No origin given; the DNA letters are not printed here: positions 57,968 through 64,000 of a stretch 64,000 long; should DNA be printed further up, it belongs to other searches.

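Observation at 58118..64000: Giant multidomain surface protease: S8 subtilase + PA domain + Fn3-like region + long BspA-type LRR array on a lipoprotein anchor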

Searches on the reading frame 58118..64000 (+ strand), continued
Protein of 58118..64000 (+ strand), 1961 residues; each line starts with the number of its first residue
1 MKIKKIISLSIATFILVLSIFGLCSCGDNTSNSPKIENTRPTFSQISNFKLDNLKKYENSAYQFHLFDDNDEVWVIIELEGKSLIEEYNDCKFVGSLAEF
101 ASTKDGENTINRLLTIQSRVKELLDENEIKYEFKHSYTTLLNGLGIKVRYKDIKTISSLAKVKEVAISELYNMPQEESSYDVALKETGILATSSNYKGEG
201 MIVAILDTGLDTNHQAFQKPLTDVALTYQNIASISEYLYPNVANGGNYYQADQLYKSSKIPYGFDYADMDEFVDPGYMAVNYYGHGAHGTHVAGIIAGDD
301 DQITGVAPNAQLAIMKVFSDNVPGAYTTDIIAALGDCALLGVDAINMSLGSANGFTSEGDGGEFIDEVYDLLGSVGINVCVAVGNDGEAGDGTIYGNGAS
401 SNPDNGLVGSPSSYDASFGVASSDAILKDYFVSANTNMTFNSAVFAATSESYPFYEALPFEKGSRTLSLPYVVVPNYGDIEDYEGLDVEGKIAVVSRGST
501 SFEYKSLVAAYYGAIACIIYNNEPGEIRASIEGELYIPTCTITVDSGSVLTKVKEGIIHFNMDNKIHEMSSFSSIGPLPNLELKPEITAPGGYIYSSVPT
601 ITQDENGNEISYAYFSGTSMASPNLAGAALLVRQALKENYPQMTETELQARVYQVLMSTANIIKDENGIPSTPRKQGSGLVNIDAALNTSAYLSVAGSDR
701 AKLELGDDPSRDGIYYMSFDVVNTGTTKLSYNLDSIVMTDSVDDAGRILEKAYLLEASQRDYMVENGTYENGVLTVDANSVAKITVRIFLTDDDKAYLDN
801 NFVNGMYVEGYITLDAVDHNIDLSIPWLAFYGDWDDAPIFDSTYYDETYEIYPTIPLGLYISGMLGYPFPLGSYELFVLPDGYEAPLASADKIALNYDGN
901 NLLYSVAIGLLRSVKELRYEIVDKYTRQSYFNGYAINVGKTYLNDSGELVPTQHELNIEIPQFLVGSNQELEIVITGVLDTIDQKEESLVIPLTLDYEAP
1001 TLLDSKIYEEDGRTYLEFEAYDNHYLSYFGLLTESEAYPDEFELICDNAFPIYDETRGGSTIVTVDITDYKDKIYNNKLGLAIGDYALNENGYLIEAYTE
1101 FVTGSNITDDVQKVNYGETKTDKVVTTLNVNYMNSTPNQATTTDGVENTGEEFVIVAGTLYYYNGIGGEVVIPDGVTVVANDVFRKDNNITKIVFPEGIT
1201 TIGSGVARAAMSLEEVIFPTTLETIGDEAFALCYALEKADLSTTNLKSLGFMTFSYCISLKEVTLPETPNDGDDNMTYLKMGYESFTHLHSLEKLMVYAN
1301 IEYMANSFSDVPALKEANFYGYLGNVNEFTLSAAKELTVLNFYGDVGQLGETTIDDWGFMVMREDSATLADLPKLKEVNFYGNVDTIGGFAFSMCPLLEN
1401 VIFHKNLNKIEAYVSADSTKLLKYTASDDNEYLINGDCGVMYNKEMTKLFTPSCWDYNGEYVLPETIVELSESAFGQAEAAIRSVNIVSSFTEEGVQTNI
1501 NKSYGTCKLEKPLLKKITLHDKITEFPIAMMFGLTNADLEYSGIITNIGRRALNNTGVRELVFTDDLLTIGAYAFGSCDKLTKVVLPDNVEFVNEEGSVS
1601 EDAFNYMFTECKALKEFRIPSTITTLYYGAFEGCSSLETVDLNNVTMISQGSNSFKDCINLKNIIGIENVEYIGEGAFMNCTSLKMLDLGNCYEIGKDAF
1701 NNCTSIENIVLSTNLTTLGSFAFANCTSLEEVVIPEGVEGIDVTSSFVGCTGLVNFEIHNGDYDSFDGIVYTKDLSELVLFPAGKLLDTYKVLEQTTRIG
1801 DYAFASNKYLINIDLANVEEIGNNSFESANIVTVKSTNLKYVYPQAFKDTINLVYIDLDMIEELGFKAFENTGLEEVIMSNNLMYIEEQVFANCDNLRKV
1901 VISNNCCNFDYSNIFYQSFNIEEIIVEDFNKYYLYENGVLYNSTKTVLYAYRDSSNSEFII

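Call 6: find_homologous_proteins(query=window:58118-64000:+, max_evalue=1e-10)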
Query window:58118-64000:+ (1961 aa): 3702 proteins with E <= 1e-10 among 8000 candidates; the best 120 are listed.
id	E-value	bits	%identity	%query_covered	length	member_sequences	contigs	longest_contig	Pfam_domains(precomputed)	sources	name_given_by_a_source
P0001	0.0e+0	4411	100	100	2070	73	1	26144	PF13306.13,PF06280.19,PF02225.28,PF13855.13,PF00082.28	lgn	-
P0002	0.0e+0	3933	88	100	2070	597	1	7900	PF13306.13,PF06280.19,PF02225.28,PF12799.14,PF13855.13,PF00082.28,PF23952.2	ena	-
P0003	0.0e+0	1763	45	100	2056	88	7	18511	PF13306.13,PF02225.28,PF13855.13,PF00082.28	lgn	-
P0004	0.0e+0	1418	41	96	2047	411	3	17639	PF13306.13,PF06280.19,PF02225.28,PF13855.13,PF00082.28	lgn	-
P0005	0.0e+0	1396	40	100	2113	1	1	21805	PF13306.13,PF06280.19,PF02225.28,PF13855.13,PF00082.28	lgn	-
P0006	0.0e+0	1190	37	99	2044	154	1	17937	PF13306.13,PF06280.19,PF02225.28,PF13855.13,PF00082.28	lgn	-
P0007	0.0e+0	1124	38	63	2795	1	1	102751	PF13306.13,PF06280.19,PF02225.28,PF12799.14,PF13855.13,PF00082.28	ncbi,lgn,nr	ncbi:MAG: leucine-rich repeat protein [Clostridia bacterium]|nr:leucine-rich repeat protein [Clostri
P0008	0.0e+0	1114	32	94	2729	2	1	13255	PF13306.13,PF06280.19,PF02225.28,PF12799.14,PF13855.13,PF00082.28,PF23952.2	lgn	-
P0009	0.0e+0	1082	36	61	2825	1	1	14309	PF13306.13,PF02225.28,PF12799.14,PF13855.13,PF00082.28,PF23952.2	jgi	-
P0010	0.0e+0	1071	35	99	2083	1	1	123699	PF13306.13,PF06280.19,PF02225.28,PF13855.13,PF00082.28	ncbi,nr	ncbi:MAG: leucine-rich repeat protein [Clostridia bacterium]|nr:leucine-rich repeat protein [Clostri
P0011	0.0e+0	1057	37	63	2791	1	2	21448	PF13306.13,PF06280.19,PF02225.28,PF12799.14,PF13855.13,PF00082.28,PF23952.2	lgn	-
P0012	0.0e+0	1040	32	97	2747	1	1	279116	PF13306.13,PF06280.19,PF02225.28,PF12799.14,PF13855.13,PF00082.28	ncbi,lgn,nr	ncbi:MAG: leucine-rich repeat protein [Clostridia bacterium]|nr:leucine-rich repeat protein [Clostri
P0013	0.0e+0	1040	35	94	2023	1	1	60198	PF13306.13,PF06280.19,PF02225.28,PF13855.13,PF00082.28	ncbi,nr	ncbi:MAG: leucine-rich repeat protein [Clostridia bacterium]|nr:leucine-rich repeat protein [Clostri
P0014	0.0e+0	1027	34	99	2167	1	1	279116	PF13306.13,PF06280.19,PF02225.28,PF13855.13,PF00082.28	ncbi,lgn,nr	ncbi:MAG: leucine-rich repeat protein [Clostridia bacterium]|nr:leucine-rich repeat protein [Clostri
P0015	0.0e+0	1022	37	89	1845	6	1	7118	PF13306.13,PF06280.19,PF02225.28,PF13855.13,PF00082.28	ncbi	ncbi:MAG: leucine-rich repeat protein, partial [Clostridia bacterium]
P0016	0.0e+0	1013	36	68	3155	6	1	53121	PF13306.13,PF06280.19,PF02225.28,PF13855.13,PF00082.28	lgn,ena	-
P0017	5.7e-298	1010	35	90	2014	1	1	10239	PF13306.13,PF02225.28,PF00082.28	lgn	-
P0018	1.4e-295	1002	34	94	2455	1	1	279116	PF13306.13,PF02225.28,PF13855.13,PF00082.28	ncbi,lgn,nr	ncbi:MAG: leucine-rich repeat protein [Clostridia bacterium]|nr:leucine-rich repeat protein [Clostri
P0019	1.5e-291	989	35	96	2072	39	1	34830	PF13306.13,PF06280.19,PF02225.28,PF13855.13,PF00082.28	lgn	-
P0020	4.6e-291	987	30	95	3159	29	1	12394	PF13306.13,PF06280.19,PF02225.28,PF12799.14,PF13855.13,PF00082.28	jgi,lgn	-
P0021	1.2e-287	976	36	65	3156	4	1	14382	PF13306.13,PF02225.28,PF05922.22,PF13855.13,PF00082.28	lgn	-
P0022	2.1e-278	945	34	100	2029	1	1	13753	PF13306.13,PF06280.19,PF02225.28,PF13855.13,PF00082.28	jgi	-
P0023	7.7e-278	944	34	96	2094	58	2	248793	PF13306.13,PF06280.19,PF02225.28,PF12799.14,PF13855.13,PF00082.28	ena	-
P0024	1.6e-275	936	33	96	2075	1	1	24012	PF13306.13,PF06280.19,PF02225.28,PF05922.22,PF13855.13,PF00082.28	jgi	-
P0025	3.0e-266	905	38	58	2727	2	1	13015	PF13306.13,PF06280.19,PF02225.28,PF02368.25,PF13855.13,PF00082.28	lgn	-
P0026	3.1e-265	902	39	55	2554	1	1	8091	PF13306.13,PF06280.19,PF02225.28,PF05922.22,PF02368.25,PF13855.13,PF00082.28,PF23952.2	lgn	-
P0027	1.7e-258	879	33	98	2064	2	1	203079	PF13306.13,PF06280.19,PF02225.28,PF13855.13,PF00082.28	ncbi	-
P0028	1.8e-256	873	32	96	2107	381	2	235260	PF13306.13,PF06280.19,PF02225.28,PF13855.13,PF00082.28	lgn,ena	-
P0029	2.2e-256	872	37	55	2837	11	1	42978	PF13306.13,PF06280.19,PF02225.28,PF12799.14,PF00395.26,PF02368.25,PF13855.13,PF00082.28,PF23952.2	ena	-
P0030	4.7e-256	871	30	97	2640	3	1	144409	PF13306.13,PF06280.19,PF02225.28,PF02368.25,PF13855.13,PF00082.28,PF23952.2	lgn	-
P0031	8.2e-255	867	37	55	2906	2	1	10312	PF13306.13,PF06280.19,PF26182.1,PF02225.28,PF12799.14,PF00395.26,PF02368.25,PF13855.13,PF00082.28,PF23952.2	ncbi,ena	-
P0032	5.8e-254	864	32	71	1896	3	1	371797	PF13306.13,PF06280.19,PF13855.13,PF00082.28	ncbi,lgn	-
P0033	1.4e-253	863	37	55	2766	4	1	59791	PF13306.13,PF06280.19,PF02225.28,PF05922.22,PF02368.25,PF13855.13,PF00082.28,PF23952.2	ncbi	-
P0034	5.4e-252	858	39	49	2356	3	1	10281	PF13306.13,PF06280.19,PF02225.28,PF02368.25,PF13855.13,PF00082.28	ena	-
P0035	1.4e-251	856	33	96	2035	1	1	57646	PF13306.13,PF06280.19,PF02225.28,PF13855.13,PF00082.28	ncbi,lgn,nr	ncbi:MAG: leucine-rich repeat protein [Clostridia bacterium]|nr:leucine-rich repeat protein [Clostri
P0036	5.1e-251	855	39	57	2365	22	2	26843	PF13306.13,PF06280.19,PF02225.28,PF13855.13,PF00082.28,PF23952.2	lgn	-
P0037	1.4e-250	853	30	97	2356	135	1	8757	PF13306.13,PF02225.28,PF13855.13,PF00082.28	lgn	-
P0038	4.1e-249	848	37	55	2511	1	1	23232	PF13306.13,PF06280.19,PF02225.28,PF05922.22,PF12799.14,PF13855.13,PF00082.28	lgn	-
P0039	2.7e-245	836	37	57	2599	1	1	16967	PF13306.13,PF06280.19,PF02225.28,PF02368.25,PF13855.13,PF00082.28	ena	-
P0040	3.2e-245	835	38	52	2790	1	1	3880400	PF13306.13,PF02225.28,PF02368.25,PF13855.13,PF00082.28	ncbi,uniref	ncbi:leucine-rich repeat protein [Alloiococcus sp. CFN-8]|uniref:leucine-rich repeat protein n=1 Tax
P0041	1.2e-244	834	31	99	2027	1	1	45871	PF13306.13,PF06280.19,PF02225.28,PF13855.13,PF00082.28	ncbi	-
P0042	7.6e-244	831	32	99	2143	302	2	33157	PF13306.13,PF06280.19,PF02225.28,PF00082.28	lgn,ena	-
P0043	2.3e-243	829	38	57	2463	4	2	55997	PF13306.13,PF06280.19,PF26182.1,PF02225.28,PF12799.14,PF02368.25,PF13855.13,PF26918.1,PF00082.28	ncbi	-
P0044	7.4e-243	828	31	100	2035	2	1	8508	PF13306.13,PF06280.19,PF02225.28,PF13855.13,PF00082.28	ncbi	-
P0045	1.4e-242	827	35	56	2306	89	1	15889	PF13306.13,PF06280.19,PF02225.28,PF02368.25,PF13855.13,PF00082.28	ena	-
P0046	2.5e-242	826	39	55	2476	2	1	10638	PF13306.13,PF06280.19,PF02225.28,PF21461.4,PF02368.25,PF13855.13,PF26918.1,PF00082.28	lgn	-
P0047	4.2e-241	822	30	94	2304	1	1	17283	PF13306.13,PF06280.19,PF02225.28,PF13855.13,PF00082.28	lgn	-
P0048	4.3e-241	822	40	56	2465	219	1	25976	PF13306.13,PF02225.28,PF02368.25,PF13855.13,PF00082.28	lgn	-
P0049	4.5e-241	822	39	53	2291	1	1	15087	PF13306.13,PF06280.19,PF02225.28,PF02368.25,PF13855.13,PF00082.28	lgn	-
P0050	3.5e-240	819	37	56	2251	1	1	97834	PF13306.13,PF02225.28,PF13855.13,PF00082.28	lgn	-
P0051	3.6e-240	819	36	52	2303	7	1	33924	PF13306.13,PF06280.19,PF02225.28,PF13855.13,PF00082.28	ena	-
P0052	3.7e-240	819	38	49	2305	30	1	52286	PF13306.13,PF02225.28,PF12799.14,PF02368.25,PF13855.13,PF00082.28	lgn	-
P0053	1.9e-238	813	36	55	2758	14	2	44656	PF13306.13,PF06280.19,PF02225.28,PF02368.25,PF13855.13,PF00082.28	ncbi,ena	-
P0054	2.0e-238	813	39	52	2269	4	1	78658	PF13306.13,PF06280.19,PF02225.28,PF02368.25,PF13855.13,PF00082.28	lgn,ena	-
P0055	5.5e-238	811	36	57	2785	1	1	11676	PF13306.13,PF06280.19,PF02225.28,PF00395.26,PF02368.25,PF13855.13,PF00082.28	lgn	-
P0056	6.2e-238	811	39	56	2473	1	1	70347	PF13306.13,PF06280.19,PF26182.1,PF02225.28,PF21461.4,PF02368.25,PF13855.13,PF26918.1,PF00082.28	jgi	-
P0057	1.9e-237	810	31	99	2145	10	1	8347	PF13306.13,PF06280.19,PF02225.28,PF00082.28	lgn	-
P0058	2.0e-237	810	37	57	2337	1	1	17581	PF13306.13,PF06280.19,PF02225.28,PF02368.25,PF13855.13,PF00082.28,PF23952.2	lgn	-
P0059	3.4e-237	809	39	56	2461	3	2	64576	PF13306.13,PF06280.19,PF02225.28,PF12799.14,PF02368.25,PF13855.13,PF00082.28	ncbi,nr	ncbi:MAG: leucine-rich repeat protein [Roseburia sp.]|nr:leucine-rich repeat protein [Anaeroplasma b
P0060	1.3e-236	807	38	56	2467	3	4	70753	PF13306.13,PF06280.19,PF02225.28,PF12799.14,PF02368.25,PF13855.13,PF00082.28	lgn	-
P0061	1.1e-235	804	36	58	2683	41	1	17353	PF13306.13,PF06280.19,PF02225.28,PF12799.14,PF00395.26,PF02368.25,PF13855.13,PF00082.28,PF23952.2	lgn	-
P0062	1.9e-235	803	38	52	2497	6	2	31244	PF13306.13,PF06280.19,PF02225.28,PF13855.13,PF00082.28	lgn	-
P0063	8.2e-235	801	38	53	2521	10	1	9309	PF13306.13,PF06280.19,PF02225.28,PF02368.25,PF13855.13,PF00082.28,PF23952.2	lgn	-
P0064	1.2e-234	800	37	57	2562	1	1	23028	PF13306.13,PF02225.28,PF02368.25,PF13855.13,PF00082.28,PF23952.2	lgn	-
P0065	1.6e-234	800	37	52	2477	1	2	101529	PF13306.13,PF02225.28,PF12799.14,PF02368.25,PF13855.13,PF00082.28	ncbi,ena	-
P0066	1.2e-233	797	38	56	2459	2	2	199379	PF13306.13,PF06280.19,PF26182.1,PF02225.28,PF02368.25,PF13855.13,PF00082.28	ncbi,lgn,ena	-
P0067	1.3e-233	797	38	53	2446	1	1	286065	PF13306.13,PF06280.19,PF02225.28,PF13855.13,PF00082.28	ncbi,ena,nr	ncbi:MAG: leucine-rich repeat protein [Clostridiales bacterium]|nr:leucine-rich repeat protein [Clos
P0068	5.3e-233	795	38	52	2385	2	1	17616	PF13306.13,PF02225.28,PF02368.25,PF13855.13,PF00082.28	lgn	-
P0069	1.1e-232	794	38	55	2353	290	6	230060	PF13306.13,PF06280.19,PF02225.28,PF13855.13,PF00082.28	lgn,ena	-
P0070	3.5e-232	792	37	56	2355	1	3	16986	PF13306.13,PF06280.19,PF02225.28,PF05922.22,PF12799.14,PF02368.25,PF13855.13,PF00082.28,PF23952.2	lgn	-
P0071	1.9e-231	790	31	99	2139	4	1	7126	PF13306.13,PF06280.19,PF02225.28,PF13855.13,PF00082.28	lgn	-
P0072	2.2e-231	790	39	49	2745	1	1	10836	PF13306.13,PF06280.19,PF02225.28,PF02368.25,PF13855.13,PF00082.28,PF23952.2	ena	-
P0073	4.0e-231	789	38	54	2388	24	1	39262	PF13306.13,PF06280.19,PF02225.28,PF12799.14,PF02368.25,PF13855.13,PF00082.28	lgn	-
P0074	6.5e-231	788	38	50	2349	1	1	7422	PF13306.13,PF06280.19,PF02225.28,PF02368.25,PF13855.13,PF00082.28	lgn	-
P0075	1.0e-230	787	36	56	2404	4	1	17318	PF13306.13,PF06280.19,PF02225.28,PF02368.25,PF13855.13,PF00082.28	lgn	-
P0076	1.3e-230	787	35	81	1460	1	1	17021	PF13306.13,PF02225.28,PF13855.13,PF00082.28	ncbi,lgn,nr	ncbi:MAG: leucine-rich repeat protein [Clostridia bacterium]|nr:leucine-rich repeat protein [Clostri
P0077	2.5e-230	786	31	99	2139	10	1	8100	PF13306.13,PF06280.19,PF02225.28,PF00082.28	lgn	-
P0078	3.3e-230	786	38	55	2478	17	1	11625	PF13306.13,PF06280.19,PF02225.28,PF12799.14,PF22359.3,PF02368.25,PF13855.13,PF00082.28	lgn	-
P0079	1.6e-229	783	38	57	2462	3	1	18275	PF13306.13,PF26182.1,PF02225.28,PF02368.25,PF13855.13,PF00082.28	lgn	-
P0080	4.7e-229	782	38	52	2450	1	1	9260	PF13306.13,PF06280.19,PF02225.28,PF13855.13,PF00082.28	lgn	-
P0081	5.1e-229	782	37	52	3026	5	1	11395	PF13306.13,PF06280.19,PF26182.1,PF02225.28,PF22359.3,PF00395.26,PF02368.25,PF13855.13,PF00082.28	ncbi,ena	-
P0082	6.1e-229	781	38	54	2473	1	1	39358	PF13306.13,PF02225.28,PF22359.3,PF02368.25,PF13855.13,PF00082.28,PF23952.2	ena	-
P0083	1.3e-228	780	39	56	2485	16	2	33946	PF13306.13,PF06280.19,PF02225.28,PF02368.25,PF13855.13,PF26918.1,PF00082.28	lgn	-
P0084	1.8e-228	780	38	56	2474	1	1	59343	PF13306.13,PF06280.19,PF02225.28,PF13855.13,PF00082.28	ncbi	-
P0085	5.2e-228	778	38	52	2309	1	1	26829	PF13306.13,PF02225.28,PF13855.13,PF00082.28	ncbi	-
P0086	5.9e-228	778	39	56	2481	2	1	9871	PF13306.13,PF06280.19,PF02225.28,PF21461.4,PF02368.25,PF13855.13,PF00082.28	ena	-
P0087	1.1e-227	777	38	52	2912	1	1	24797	PF13306.13,PF06280.19,PF26182.1,PF02225.28,PF00395.26,PF02368.25,PF13855.13,PF00082.28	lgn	-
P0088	1.3e-227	777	39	55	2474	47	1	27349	PF13306.13,PF06280.19,PF26182.1,PF02225.28,PF21461.4,PF02368.25,PF13855.13,PF00082.28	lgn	-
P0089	1.4e-227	777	38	52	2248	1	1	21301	PF13306.13,PF06280.19,PF02225.28,PF02368.25,PF13855.13,PF00082.28,PF23952.2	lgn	-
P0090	3.6e-227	776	38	53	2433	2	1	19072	PF13306.13,PF06280.19,PF02225.28,PF12799.14,PF02368.25,PF13855.13,PF00082.28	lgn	-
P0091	6.9e-227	775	38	55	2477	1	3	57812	PF13306.13,PF06280.19,PF02225.28,PF21461.4,PF12799.14,PF02368.25,PF13855.13,PF26918.1,PF00082.28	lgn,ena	-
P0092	2.4e-226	773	35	58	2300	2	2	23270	PF13306.13,PF02225.28,PF21461.4,PF02368.25,PF13855.13,PF00082.28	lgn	-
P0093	4.8e-226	772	38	55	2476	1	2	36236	PF13306.13,PF06280.19,PF26182.1,PF02225.28,PF21461.4,PF02368.25,PF13855.13,PF26918.1,PF00082.28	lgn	-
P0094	4.9e-226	772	39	53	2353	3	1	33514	PF13306.13,PF06280.19,PF02225.28,PF02368.25,PF13855.13,PF00082.28,PF23952.2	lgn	-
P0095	6.9e-226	771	37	56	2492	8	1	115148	PF13306.13,PF06280.19,PF26182.1,PF02225.28,PF02368.25,PF13855.13,PF00082.28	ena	-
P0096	7.0e-226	771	37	52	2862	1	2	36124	PF13306.13,PF06280.19,PF26182.1,PF02225.28,PF22359.3,PF00395.26,PF02368.25,PF13855.13,PF00082.28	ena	-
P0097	7.2e-226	771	38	54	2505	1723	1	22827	PF13306.13,PF06280.19,PF02225.28,PF21461.4,PF02368.25,PF13855.13,PF00082.28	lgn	-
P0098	7.2e-226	771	37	53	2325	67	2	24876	PF13306.13,PF02225.28,PF02368.25,PF13855.13,PF00082.28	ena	-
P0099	1.5e-225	770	38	56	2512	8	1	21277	PF13306.13,PF06280.19,PF02225.28,PF02368.25,PF13855.13,PF00082.28,PF23952.2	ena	-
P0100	5.7e-225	768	36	56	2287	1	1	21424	PF13306.13,PF06280.19,PF02225.28,PF02368.25,PF13855.13,PF00082.28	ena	-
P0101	6.4e-225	768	37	53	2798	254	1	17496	PF13306.13,PF06280.19,PF02225.28,PF02368.25,PF13855.13,PF00082.28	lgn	-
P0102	9.7e-225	768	37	52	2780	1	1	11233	PF13306.13,PF06280.19,PF26182.1,PF02225.28,PF00395.26,PF02368.25,PF13855.13,PF00082.28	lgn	-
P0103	2.0e-224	766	37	56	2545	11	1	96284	PF13306.13,PF06280.19,PF02225.28,PF21461.4,PF02368.25,PF13855.13,PF26918.1,PF00082.28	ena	-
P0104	2.3e-224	766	35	58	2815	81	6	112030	PF13306.13,PF02225.28,PF02368.25,PF13855.13,PF26918.1,PF00082.28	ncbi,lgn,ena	-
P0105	2.4e-224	766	37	56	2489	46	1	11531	PF13306.13,PF06280.19,PF26182.1,PF02225.28,PF02368.25,PF13855.13,PF00082.28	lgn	-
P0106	4.0e-224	765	38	53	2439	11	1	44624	PF13306.13,PF06280.19,PF02225.28,PF02368.25,PF13855.13,PF00082.28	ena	-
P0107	7.1e-224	765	38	56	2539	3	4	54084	PF13306.13,PF06280.19,PF02225.28,PF21461.4,PF02368.25,PF13855.13,PF00082.28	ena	-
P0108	1.0e-223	764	39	54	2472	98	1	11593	PF13306.13,PF02225.28,PF21461.4,PF22359.3,PF02368.25,PF13855.13,PF00082.28,PF23952.2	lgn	-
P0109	1.0e-223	764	38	56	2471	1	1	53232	PF13306.13,PF06280.19,PF26182.1,PF02225.28,PF21461.4,PF02368.25,PF13855.13,PF00082.28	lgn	-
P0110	1.2e-223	764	36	52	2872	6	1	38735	PF13306.13,PF06280.19,PF02225.28,PF18998.7,PF00395.26,PF02368.25,PF13855.13,PF00082.28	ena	-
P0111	1.3e-223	764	37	55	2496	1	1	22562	PF13306.13,PF02225.28,PF13855.13,PF00082.28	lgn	-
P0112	1.4e-223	764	37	52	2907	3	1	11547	PF13306.13,PF06280.19,PF02225.28,PF22359.3,PF00395.26,PF02368.25,PF13855.13,PF00041.28,PF00082.28,PF23952.2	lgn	-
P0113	2.1e-223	763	38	49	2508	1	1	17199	PF13306.13,PF06280.19,PF02225.28,PF12799.14,PF13855.13,PF00082.28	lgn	-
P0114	1.0e-222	761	38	52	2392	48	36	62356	PF13306.13,PF06280.19,PF02225.28,PF13855.13,PF00082.28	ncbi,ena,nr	ncbi:MAG TPA: leucine-rich repeat protein [Firmicutes bacterium]|nr:leucine-rich repeat protein [Bac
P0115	1.2e-222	761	39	53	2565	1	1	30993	PF13306.13,PF06280.19,PF26182.1,PF02225.28,PF12799.14,PF02368.25,PF13855.13,PF26918.1,PF00082.28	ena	-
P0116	1.2e-222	761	37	54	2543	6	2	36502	PF13306.13,PF06280.19,PF02225.28,PF21461.4,PF13855.13,PF00082.28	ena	-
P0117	1.4e-222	760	38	56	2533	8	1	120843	PF13306.13,PF06280.19,PF02225.28,PF21461.4,PF12799.14,PF02368.25,PF13855.13,PF26918.1,PF00082.28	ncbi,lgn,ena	-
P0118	1.5e-222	760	38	52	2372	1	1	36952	PF13306.13,PF06280.19,PF02225.28,PF13855.13,PF00082.28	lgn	-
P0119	1.8e-222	760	37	54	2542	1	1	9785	PF13306.13,PF06280.19,PF02225.28,PF13855.13,PF00082.28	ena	-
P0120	2.4e-222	760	38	55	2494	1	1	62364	PF13306.13,PF06280.19,PF02225.28,PF12799.14,PF02368.25,PF13855.13,PF00082.28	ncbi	-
